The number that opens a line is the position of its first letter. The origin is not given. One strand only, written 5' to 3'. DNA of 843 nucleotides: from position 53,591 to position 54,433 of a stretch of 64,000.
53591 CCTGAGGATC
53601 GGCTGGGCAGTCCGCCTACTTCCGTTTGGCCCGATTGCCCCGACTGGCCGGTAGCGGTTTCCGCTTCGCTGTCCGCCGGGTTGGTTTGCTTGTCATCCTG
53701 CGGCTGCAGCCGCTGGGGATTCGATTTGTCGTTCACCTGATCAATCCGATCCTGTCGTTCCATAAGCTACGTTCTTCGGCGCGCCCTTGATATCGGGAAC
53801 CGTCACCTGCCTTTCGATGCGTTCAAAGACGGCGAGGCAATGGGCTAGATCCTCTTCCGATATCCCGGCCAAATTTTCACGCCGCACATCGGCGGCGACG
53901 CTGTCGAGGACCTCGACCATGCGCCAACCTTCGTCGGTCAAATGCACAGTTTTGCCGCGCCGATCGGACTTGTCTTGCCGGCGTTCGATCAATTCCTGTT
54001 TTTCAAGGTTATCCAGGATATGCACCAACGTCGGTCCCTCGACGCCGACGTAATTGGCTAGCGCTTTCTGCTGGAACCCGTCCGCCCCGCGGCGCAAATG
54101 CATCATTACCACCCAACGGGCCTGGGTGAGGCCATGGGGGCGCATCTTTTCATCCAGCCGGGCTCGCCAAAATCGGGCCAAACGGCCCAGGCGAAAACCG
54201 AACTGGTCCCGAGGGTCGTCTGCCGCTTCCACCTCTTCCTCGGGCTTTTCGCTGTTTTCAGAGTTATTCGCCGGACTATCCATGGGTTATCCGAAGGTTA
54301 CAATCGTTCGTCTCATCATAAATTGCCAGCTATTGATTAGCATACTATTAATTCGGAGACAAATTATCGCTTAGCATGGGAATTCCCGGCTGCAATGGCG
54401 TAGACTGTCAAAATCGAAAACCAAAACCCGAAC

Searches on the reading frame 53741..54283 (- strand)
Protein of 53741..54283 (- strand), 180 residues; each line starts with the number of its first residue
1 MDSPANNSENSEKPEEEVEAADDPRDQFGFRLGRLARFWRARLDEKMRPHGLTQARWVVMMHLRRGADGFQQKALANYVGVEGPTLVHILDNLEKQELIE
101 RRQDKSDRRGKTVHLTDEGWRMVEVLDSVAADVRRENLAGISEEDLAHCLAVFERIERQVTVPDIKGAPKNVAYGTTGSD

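Call 94: search_protein_families(library=pfam, proteins=[window:53741-54283:-], max_evalue=0.00001)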
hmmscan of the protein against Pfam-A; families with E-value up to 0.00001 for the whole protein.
window:53741-54283:- (180 aa): 3 families
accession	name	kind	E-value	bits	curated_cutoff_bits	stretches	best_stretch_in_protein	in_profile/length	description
PF01047.28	MarR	-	2.9e-10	40.3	24.6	1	52-109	1-57/59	MarR family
PF12802.13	MarR_2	-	3e-10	40.6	27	1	50-109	1-60/61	MarR family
PF13463.12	HTH_27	-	1.6e-07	31.9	22.2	1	52-119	1-68/68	Winged helix DNA-binding domain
